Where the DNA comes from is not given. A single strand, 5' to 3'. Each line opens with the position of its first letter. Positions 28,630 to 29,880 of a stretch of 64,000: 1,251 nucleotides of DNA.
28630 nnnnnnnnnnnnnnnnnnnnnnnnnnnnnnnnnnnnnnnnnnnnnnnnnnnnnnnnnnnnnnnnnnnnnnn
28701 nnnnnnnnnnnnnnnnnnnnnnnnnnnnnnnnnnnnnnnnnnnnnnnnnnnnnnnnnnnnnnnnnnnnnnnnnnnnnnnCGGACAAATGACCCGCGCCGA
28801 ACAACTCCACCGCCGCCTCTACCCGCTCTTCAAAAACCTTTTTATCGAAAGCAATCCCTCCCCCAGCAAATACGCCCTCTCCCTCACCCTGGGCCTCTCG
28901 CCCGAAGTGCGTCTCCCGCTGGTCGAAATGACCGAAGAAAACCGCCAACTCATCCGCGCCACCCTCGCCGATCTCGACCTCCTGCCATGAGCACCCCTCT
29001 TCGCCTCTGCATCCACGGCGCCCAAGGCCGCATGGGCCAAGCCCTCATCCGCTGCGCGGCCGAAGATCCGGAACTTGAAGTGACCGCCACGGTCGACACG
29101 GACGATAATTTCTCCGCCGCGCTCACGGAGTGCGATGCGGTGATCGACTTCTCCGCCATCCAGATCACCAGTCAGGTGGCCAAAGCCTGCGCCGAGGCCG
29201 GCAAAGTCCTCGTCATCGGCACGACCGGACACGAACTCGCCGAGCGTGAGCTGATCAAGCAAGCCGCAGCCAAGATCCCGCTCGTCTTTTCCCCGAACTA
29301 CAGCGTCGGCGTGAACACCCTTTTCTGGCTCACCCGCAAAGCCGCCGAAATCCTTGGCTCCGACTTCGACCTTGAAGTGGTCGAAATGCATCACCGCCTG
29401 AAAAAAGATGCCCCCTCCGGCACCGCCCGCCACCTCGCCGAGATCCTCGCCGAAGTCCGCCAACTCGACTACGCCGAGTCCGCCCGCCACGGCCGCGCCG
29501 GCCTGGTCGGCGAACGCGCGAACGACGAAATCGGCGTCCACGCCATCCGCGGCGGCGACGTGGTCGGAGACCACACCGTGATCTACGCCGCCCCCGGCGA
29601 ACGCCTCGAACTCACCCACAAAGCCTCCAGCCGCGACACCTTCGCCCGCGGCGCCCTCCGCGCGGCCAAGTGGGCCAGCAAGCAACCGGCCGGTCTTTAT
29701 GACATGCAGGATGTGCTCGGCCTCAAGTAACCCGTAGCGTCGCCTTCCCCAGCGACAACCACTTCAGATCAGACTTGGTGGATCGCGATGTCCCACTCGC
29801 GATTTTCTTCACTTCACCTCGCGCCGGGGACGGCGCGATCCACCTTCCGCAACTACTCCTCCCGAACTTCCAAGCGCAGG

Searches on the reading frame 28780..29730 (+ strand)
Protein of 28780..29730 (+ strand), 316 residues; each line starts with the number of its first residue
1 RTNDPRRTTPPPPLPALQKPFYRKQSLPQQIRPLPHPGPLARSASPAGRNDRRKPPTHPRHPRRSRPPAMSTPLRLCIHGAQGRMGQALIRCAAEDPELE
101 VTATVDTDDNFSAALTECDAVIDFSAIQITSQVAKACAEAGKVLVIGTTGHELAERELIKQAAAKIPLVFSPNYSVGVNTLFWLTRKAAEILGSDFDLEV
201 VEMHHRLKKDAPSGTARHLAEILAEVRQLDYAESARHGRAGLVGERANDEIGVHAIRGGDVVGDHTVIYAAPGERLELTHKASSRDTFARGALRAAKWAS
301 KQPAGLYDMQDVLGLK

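Call 65: search_protein_families(library=pfam, proteins=[window:28780-29730:+], max_evalue=0.00001)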
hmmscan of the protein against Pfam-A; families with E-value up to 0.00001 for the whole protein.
window:28780-29730:+ (316 aa): 2 families
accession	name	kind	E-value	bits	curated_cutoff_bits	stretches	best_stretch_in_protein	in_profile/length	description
PF05173.19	DapB_C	-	3e-45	153.6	27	1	177-313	1-121/121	Dihydrodipicolinate reductase, C-terminus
PF01113.26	DapB_N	-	4.2e-24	85.4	25.6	1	75-174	2-124/124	Dihydrodipicolinate reductase, N-terminus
